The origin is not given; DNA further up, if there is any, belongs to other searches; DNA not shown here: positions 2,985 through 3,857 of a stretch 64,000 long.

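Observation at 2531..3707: Orphan PhnZ-like HD oxygenase and PhnO-like acetyltransferase appended to a C-P lyase locus, with no PhnY partner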

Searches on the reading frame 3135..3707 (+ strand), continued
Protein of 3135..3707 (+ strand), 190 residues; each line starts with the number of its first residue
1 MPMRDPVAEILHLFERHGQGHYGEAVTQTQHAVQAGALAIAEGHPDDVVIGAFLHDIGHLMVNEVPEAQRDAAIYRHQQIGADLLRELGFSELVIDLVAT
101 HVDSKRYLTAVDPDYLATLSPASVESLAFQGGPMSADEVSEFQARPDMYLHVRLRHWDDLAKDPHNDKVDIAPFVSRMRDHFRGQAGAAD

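Call 41: search_protein_families(library=pfam, proteins=[L040:5155-6465:-, L040:6472-7155:-, L040:7235-7813:-, L040:13707-14798:+, L014:5622-6824:-, L014:8564-9931:-, L014:9924-11303:-, L039:6844-7941:+, L039:8595-9320:+, L039:9323-10606:+], max_evalue=0.00001)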
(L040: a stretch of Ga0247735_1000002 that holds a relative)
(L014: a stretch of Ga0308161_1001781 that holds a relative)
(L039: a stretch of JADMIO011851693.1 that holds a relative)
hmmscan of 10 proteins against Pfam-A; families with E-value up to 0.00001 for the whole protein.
L040:5155-6465:- (436 aa): 1 family
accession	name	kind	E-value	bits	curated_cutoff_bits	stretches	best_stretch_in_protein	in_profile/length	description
PF18943.6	DUF5690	-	6.8e-161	535.9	25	1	40-419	1-381/382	Family of unknown function (DUF5690)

L040:6472-7155:- (227 aa): 3 families
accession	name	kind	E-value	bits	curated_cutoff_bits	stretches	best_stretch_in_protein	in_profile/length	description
PF13419.12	HAD_2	-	1.1e-22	81.5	23.8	1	6-195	1-177/178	Haloacid dehalogenase-like hydrolase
PF00702.32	Hydrolase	-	2.1e-20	74.4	26.4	1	3-190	1-191/191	haloacid dehalogenase-like hydrolase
PF13242.12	Hydrolase_like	-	9.5e-12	45.1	22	1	151-221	3-74/75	HAD-hyrolase-like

L040:7235-7813:- (192 aa): 4 families
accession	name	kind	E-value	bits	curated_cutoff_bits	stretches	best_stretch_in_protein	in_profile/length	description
PF01381.28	HTH_3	-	1.3e-12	48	23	1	13-65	1-53/55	Helix-turn-helix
PF07883.17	Cupin_2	-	1.2e-10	41.4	27.2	1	119-186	3-70/70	Cupin domain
PF13560.12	HTH_31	-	5.7e-07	30.2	27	1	11-62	4-56/64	Helix-turn-helix domain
PF12844.13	HTH_19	-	6.6e-07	29.6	30.2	1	13-68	4-59/64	Helix-turn-helix domain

L040:13707-14798:+ (363 aa): 0 families

L014:5622-6824:- (400 aa): 0 families

L014:8564-9931:- (455 aa): 2 families
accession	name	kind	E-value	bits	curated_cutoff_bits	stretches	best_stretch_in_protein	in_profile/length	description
PF11981.13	DUF3482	-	3e-114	381.8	29.2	1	165-450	1-293/293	Domain of unknown function (DUF3482)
PF01926.29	MMR_HSR1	-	4.8e-14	52.9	21.9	1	7-152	2-112/113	50S ribosome-binding GTPase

L014:9924-11303:- (459 aa): 1 family
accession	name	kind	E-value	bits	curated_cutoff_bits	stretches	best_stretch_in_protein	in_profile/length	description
PF11067.13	DUF2868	-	5.5e-106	355.1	26.8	1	145-442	1-314/315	Protein of unknown function (DUF2868)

L039:6844-7941:+ (365 aa): 1 family
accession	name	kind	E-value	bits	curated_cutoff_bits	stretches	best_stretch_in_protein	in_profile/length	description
PF01663.27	Phosphodiest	-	3.3e-06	27.4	23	1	69-293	85-224/342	Type I phosphodiesterase / nucleotide pyrophosphatase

L039:8595-9320:+ (241 aa): 3 families
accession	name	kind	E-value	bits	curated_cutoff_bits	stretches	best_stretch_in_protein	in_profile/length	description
PF13419.12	HAD_2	-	2.1e-21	77.2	23.8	1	23-209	2-177/178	Haloacid dehalogenase-like hydrolase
PF00702.32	Hydrolase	-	6.6e-18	66.2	26.4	1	19-204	1-191/191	haloacid dehalogenase-like hydrolase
PF13242.12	Hydrolase_like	-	6.7e-12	45.6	22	1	165-236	3-75/75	HAD-hyrolase-like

L039:9323-10606:+ (427 aa): 1 family
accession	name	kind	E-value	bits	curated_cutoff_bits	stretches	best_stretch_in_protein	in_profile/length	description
PF18943.6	DUF5690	-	9e-159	528.9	25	1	39-420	1-382/382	Family of unknown function (DUF5690)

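Call 49: search_protein_families(library=ncbifam, proteins=[L006:7946-8566:+, L006:8859-10061:+, L006:10172-11323:-, L011:1095-1541:-, L002:8285-8971:+, L005:9147-9932:+], max_evalue=0.000001)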
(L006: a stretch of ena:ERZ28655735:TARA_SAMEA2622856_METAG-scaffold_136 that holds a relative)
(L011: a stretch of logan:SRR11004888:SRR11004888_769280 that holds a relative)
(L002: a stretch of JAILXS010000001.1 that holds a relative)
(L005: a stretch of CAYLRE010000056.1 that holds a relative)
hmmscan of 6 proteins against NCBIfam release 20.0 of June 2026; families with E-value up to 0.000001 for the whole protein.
L006:7946-8566:+ (206 aa): 31 families (the best 25 are shown)
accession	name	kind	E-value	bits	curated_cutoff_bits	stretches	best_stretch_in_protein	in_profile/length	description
TIGR03308.1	phn_thr-fam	hypoth_equivalog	7.9e-88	293.6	201.65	1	4-205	3-204/204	phosphonate metabolim protein, transferase hexapeptide repeat family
NF000311.1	Vat_ABCDEFH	equivalog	8.2e-34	116.9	300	1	56-191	59-192/201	Vat family streptogramin A O-acetyltransferase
NF000490.1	chloram_CatB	equivalog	1.5e-33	115.9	350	1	47-191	48-192/210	type B chloramphenicol O-acetyltransferase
NF033468.1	stregram_VatI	exception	1.8e-33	116.1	415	1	51-189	54-192/208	streptogramin A O-acetyltransferase Vat(I)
NF000504.1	stregram_VatH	exception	3e-27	95.9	475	1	52-190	65-198/216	streptogramin A O-acetyltransferase Vat(H)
NF000111.1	stregram_VatD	exception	6.9e-26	91.3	400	1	55-194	61-198/209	streptogramin A O-acetyltransferase Vat(D)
NF000097.1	stregram_VatC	exception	1.1e-25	90.9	425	1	57-189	68-198/212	streptogramin A O-acetyltransferase Vat(C)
NF000101.1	stregram_VatA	exception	2.5e-25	89.4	450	1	45-188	59-197/219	streptogramin A O-acetyltransferase Vat(A)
NF000147.1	stregram_VatF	exception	1.4e-24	86.8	400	1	56-189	68-200/221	streptogramin A O-acetyltransferase Vat(F)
NF000020.1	stregram_VatE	exception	1e-22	80.8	450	1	56-186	63-192/214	streptogramin A O-acetyltransferase Vat(E)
NF000084.1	amicyc_ac_ApmA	equivalog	6.7e-21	75.2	550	1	98-191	166-260/274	aminocyclitol acetyltransferase ApmA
TIGR03570.1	NeuD_NnaD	subfamily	5.6e-17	62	160.8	1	111-158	155-202/202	NeuD/PglB/VioB family sugar acetyltransferase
NF007499.0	PRK10092.1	equivalog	6.4e-17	61.9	314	1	109-162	129-182/183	maltose O-acetyltransferase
NF007076.0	PRK09527.1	equivalog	2.9e-15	56.2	347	1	107-167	129-189/203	galactoside O-acetyltransferase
NF007240.0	PRK09677.1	equivalog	7.3e-15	54.9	243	1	46-163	77-184/192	putative lipopolysaccharide biosynthesis O-acetyl transferase WbbJ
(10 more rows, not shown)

L006:8859-10061:+ (400 aa): 1 family
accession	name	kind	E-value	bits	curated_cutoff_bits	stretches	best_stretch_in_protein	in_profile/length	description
NF033681.1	ExeM_NucH_DNase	subfamily_domain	1.2e-07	31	300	1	25-356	226-496/546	ExeM/NucH family extracellular endonuclease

L006:10172-11323:- (383 aa): 24 families
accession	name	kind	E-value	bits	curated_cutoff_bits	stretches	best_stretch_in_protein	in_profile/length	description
NF011984.0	PRK15446.1-5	equivalog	1e-155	518.2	260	1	4-382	3-378/379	alpha-D-ribose 1-methylphosphonate 5-triphosphate diphosphatase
NF011983.0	PRK15446.1-4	equivalog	2.9e-142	474.1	486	1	1-382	1-378/379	alpha-D-ribose 1-methylphosphonate 5-triphosphate diphosphatase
TIGR02318.1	phosphono_phnM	equivalog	7.5e-142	472.7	390.55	1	6-381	1-374/376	phosphonate metabolism protein PhnM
NF011982.0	PRK15446.1-3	equivalog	2.6e-127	424.9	684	1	6-381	2-375/377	alpha-D-ribose 1-methylphosphonate 5-triphosphate diphosphatase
NF011981.0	PRK15446.1-2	equivalog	3.6e-116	388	375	1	6-381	2-376/378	alpha-D-ribose 1-methylphosphonate 5-triphosphate diphosphatase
NF011990.0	PRK15446.2-6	subfamily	5.8e-103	344.6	233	1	5-380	3-380/390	alpha-D-ribose 1-methylphosphonate 5-triphosphate diphosphatase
NF011989.0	PRK15446.2-5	equivalog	1.3e-86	290.8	565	1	4-381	3-376/385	alpha-D-ribose 1-methylphosphonate 5-triphosphate diphosphatase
NF011988.0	PRK15446.2-4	equivalog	1.2e-78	265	369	1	7-379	3-372/389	alpha-D-ribose 1-methylphosphonate 5-triphosphate diphosphatase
NF011987.0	PRK15446.2-3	subfamily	6.3e-78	262.3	253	1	3-367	10-367/395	alpha-D-ribose 1-methylphosphonate 5-triphosphate diphosphatase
NF011986.0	PRK15446.2-2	equivalog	4.4e-74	249.7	465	1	6-379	4-374/406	alpha-D-ribose 1-methylphosphonate 5-triphosphate diphosphatase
NF011985.0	PRK15446.2-1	equivalog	2.1e-50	171.7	656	1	4-364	3-356/397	alpha-D-ribose 1-methylphosphonate 5-triphosphate diphosphatase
NF006689.0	PRK09237.1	equivalog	7.2e-14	51.1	371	1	4-154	4-146/383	amidohydrolase/deacetylase family metallohydrolase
TIGR03178.1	allantoinase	equivalog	5.7e-12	45.2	357.85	0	4-97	1-87/441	allantoinase AllB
NF005759.0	PRK07583.1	equivalog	4.1e-10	38.9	403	0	325-367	358-400/438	cytosine deaminase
NF006688.0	PRK09236.1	equivalog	5.8e-10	38.5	535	0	3-59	2-60/444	dihydroorotase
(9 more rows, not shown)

L011:1095-1541:- (148 aa): 8 families
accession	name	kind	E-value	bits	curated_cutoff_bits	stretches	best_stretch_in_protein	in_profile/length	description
NF002959.0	PRK03624.1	equivalog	1.1e-10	41.4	124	1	3-140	6-132/147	GNAT family acetyltransferase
NF007530.0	PRK10146.1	equivalog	9.6e-10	38.9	142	1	53-144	50-140/144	aminoalkylphosphonate N-acetyltransferase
TIGR01575.1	rimI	equivalog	2.1e-09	37.6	86.4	1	51-140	33-115/132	ribosomal protein S18-alanine N-acetyltransferase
NF040503.1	resist_ArsN1a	equivalog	3.6e-09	36.5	170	1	6-141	1-137/159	arsinothricin resistance N-acetyltransferase ArsN1 family A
NF007807.0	PRK10514.1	equivalog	2e-08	34.3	134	1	81-143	71-128/147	acetyltransferase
NF033075.0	AAC_6p_Steno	equivalog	3.3e-08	33.8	290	1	74-140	69-135/148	aminoglycoside 6'-N-acetyltransferase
NF000497.1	AAC_6p_Iak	exception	6.2e-08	32.8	325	1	74-140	73-139/153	aminoglycoside N-acetyltransferase AAC(6')-Iak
NF000138.1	AAC_6p_Iz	exception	6.7e-08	32.9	320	1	74-140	73-139/153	aminoglycoside N-acetyltransferase AAC(6')-Iz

L002:8285-8971:+ (228 aa): 13 families
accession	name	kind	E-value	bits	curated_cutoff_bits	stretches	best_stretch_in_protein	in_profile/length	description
NF009695.0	PRK13222.1-2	equivalog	1.3e-16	60.8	225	1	1-223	6-222/226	phosphoglycolate phosphatase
NF009804.0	PRK13288.1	equivalog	8.1e-13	48.3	218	1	2-223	4-210/215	pyrophosphatase PpaX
NF009699.0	PRK13225.1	equivalog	1.7e-10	40.9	368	1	3-218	64-262/273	phosphoglycolate phosphatase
TIGR03351.1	PhnX-like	hypoth_equivalog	1.9e-10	41.1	218.9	1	3-222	3-218/220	phosphonatase-like hydrolase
TIGR01454.1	AHBA_synth_RP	hypoth_equivalog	4.5e-10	39.5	246.65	1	91-219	76-199/205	AHBA synthesis associated protein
NF009697.0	PRK13222.1-4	equivalog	2e-09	37.1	327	1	2-224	8-223/232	phosphoglycolate phosphatase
NF053653.1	InDiPhoBT2121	equivalog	2.8e-09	36.8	245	0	1-126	1-121/216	inorganic diphosphatase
TIGR02254.1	YjjG_YfnB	equivalog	4.4e-09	36.1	159.9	1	2-196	2-198/223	YjjG family noncanonical pyrimidine nucleotidase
TIGR02253.1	CTE7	subfamily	1e-08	35.2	169.75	1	2-219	3-220/221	TIGR02253 family HAD-type hydrolase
NF009698.0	PRK13223.1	equivalog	1.1e-08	34.6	466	1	2-218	14-224/272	phosphoglycolate phosphatase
TIGR01449.2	PGP_bact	equivalog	9.6e-08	31.8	180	1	5-215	2-204/213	phosphoglycolate phosphatase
TIGR02252.1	DREG-2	subfamily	1.3e-07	31.6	155.2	1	21-192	40-202/203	HAD hydrolase, REG-2-like, family IA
NF009694.0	PRK13222.1-1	equivalog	8.6e-07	28.5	415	0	79-220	101-236/252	phosphoglycolate phosphatase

L005:9147-9932:+ (261 aa): 2 families
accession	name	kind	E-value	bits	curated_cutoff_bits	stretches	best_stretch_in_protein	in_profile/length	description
NF052437.1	MPhHdxlPhnYGIM8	equivalog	6.5e-119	396.2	500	1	2-258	2-257/260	methylphosphonate hydroxylase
TIGR02408.1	ectoine_ThpD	equivalog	2.2e-08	33.8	336.5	0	2-156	14-172/277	ectoine hydroxylase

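Call 52: find_encoding_contigs(protein=P0008, flank=8000, max_places=1)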
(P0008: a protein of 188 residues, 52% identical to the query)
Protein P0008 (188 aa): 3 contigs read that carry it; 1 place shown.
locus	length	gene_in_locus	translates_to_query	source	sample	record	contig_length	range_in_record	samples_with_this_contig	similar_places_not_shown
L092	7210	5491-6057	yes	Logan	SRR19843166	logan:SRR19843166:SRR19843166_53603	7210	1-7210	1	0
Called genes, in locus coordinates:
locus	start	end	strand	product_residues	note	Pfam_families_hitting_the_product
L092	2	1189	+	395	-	?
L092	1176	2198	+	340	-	PF00528:BPD_transp_1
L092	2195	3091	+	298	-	PF00528:BPD_transp_1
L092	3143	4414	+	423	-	PF01547:SBP_bac_1, PF13416:SBP_bac_8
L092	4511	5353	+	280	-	PF00149:Metallophos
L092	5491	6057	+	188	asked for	PF01966:HD (weak)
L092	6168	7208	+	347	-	?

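Call 53: find_encoding_contigs(protein=P0017, flank=8000, max_places=1)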
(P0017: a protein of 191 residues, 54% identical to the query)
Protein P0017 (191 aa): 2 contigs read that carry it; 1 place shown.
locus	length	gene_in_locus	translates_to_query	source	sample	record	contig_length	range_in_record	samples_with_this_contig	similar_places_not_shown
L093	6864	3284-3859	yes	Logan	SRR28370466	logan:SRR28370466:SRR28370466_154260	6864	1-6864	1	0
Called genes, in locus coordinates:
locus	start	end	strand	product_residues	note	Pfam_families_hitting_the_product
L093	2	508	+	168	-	?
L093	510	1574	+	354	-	PF04204:HTS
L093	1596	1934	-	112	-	PF08274:Zn_Ribbon_YjdM, PF03831:YjdM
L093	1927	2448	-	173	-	PF00300:His_Phos_1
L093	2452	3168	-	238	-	PF13489:Methyltransf_23, PF08241:Methyltransf_11, PF08242:Methyltransf_12, PF13649:Methyltransf_25, PF13847:Methyltransf_31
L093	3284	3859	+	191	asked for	PF01966:HD (weak)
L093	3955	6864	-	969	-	?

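Call 54: find_encoding_contigs(protein=P0018, flank=8000, max_places=1)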
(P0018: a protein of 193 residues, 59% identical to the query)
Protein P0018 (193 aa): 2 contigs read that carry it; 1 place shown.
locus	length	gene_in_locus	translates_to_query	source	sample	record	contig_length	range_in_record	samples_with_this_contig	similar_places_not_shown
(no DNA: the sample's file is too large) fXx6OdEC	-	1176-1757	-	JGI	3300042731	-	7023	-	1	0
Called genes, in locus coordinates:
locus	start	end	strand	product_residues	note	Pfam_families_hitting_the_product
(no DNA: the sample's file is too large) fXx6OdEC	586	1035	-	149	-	PF00583:Acetyltransf_1, PF13673:Acetyltransf_10, PF13508:Acetyltransf_7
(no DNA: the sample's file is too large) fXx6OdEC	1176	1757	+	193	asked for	PF01966:HD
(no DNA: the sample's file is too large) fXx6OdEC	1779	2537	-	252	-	PF12706:Lactamase_B_2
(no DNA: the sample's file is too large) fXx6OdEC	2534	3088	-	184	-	PF13238:AAA_18 (faint)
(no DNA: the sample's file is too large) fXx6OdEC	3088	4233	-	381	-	PF07969:Amidohydro_3, PF01979:Amidohydro_1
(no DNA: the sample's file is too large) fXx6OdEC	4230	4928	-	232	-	PF13191:AAA_16 (weak), PF00005:ABC_tran, PF02463:SMC_N (faint)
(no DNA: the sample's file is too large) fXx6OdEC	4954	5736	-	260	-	PF00005:ABC_tran, PF13304:AAA_21 (faint), PF08352:oligo_HPY (weak)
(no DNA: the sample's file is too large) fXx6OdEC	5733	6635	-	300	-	PF06007:PhnJ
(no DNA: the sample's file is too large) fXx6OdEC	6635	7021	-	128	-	?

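Call 55: find_encoding_contigs(protein=P0006, flank=8000, max_places=1)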
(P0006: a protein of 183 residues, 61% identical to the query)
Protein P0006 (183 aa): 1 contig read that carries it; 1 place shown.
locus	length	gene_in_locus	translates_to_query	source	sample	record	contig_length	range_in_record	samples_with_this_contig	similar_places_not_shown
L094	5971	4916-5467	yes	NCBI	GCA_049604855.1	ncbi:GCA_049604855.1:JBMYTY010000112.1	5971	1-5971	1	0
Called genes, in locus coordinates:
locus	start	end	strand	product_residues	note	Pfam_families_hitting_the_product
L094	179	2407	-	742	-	PF00497:SBP_bac_3, PF09084:NMT1 (faint), PF12974:Phosphonate-bd (faint), PF10613:Lig_chan-Glu_bd (faint), PF00497:SBP_bac_3, PF01464:SLT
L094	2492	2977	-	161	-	-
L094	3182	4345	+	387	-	PF22660:RS_preATP-grasp-like, PF02222:ATP-grasp, PF02786:CPSase_L_D2 (weak), PF17769:PurK_C, PF21244:PurT_C (weak)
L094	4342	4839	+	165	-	PF00731:AIRC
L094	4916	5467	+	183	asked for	PF01966:HD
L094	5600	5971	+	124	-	?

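Call 56: find_encoding_contigs(protein=P0007, flank=8000, max_places=1)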
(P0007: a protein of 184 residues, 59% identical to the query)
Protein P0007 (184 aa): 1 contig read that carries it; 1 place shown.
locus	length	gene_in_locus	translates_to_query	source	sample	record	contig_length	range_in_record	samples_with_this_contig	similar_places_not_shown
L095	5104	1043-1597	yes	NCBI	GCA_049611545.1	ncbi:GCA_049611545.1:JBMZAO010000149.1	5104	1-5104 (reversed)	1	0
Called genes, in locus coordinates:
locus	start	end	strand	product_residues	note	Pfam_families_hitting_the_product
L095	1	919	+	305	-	PF00291:PALP, PF00585:Thr_dehydrat_C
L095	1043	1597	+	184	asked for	PF01966:HD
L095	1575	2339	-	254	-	PF23023:Anti-Pycsar_Apyc1 (faint), PF00753:Lactamase_B (weak), PF12706:Lactamase_B_2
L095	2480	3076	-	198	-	PF00625:Guanylate_kin (weak), PF13238:AAA_18 (faint)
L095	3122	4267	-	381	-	PF01979:Amidohydro_1, PF07969:Amidohydro_3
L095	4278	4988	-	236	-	PF00005:ABC_tran, PF13191:AAA_16, PF13304:AAA_21 (faint)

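Call 57: find_encoding_contigs(protein=P0012, flank=8000, max_places=2)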
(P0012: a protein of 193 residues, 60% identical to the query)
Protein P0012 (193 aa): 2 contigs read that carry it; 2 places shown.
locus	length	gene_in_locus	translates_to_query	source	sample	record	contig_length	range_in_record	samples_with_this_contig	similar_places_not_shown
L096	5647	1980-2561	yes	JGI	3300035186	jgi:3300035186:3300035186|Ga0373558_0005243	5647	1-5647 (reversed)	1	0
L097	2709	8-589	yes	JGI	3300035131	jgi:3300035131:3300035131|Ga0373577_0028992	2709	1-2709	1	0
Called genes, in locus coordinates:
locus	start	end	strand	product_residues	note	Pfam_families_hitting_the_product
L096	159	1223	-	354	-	PF01594:AI-2E_transport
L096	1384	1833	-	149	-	PF00583:Acetyltransf_1, PF13673:Acetyltransf_10, PF13508:Acetyltransf_7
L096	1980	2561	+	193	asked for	PF01966:HD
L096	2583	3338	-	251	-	PF00753:Lactamase_B (weak), PF12706:Lactamase_B_2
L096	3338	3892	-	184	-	-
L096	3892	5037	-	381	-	PF01979:Amidohydro_1, PF07969:Amidohydro_3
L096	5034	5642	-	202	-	PF00005:ABC_tran, PF13191:AAA_16 (weak)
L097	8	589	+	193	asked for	PF01966:HD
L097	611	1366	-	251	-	PF23023:Anti-Pycsar_Apyc1 (faint), PF00753:Lactamase_B (weak), PF12706:Lactamase_B_2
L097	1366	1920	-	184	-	-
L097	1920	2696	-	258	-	PF07969:Amidohydro_3, PF01979:Amidohydro_1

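Call 58: predict_structure(alignment_id=A1)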
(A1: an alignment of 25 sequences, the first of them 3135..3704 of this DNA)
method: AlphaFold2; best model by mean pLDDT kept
length: 190 residues; sequences in the alignment: 25
mean_pLDDT: 93.3   pTM: 0.90
mean pLDDT of the five models: 93.3, 93.2, 92.9, 92.0, 91.8
residues with pLDDT >= 90: 157; 70-90: 27; 50-70: 4; < 50: 2
segments of 3 or more residues with pLDDT < 50: none
pLDDT, mean of each block of 10 residues (from residue 1): 80 96 92 98 98 97 86 89 96 97 97 95 91 97 96 97 94 97 78
secondary structure, 60 per line:
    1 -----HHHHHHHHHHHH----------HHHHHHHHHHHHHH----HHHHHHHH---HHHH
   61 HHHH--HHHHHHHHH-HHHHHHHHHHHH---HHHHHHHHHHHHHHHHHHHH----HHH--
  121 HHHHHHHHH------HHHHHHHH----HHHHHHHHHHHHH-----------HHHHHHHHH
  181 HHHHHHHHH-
elements in order: H6-17 H28-41 H46-53 H57-64 H67-75 H77-88 H92-111 H121-129 H136-143 H148-160 H172-189
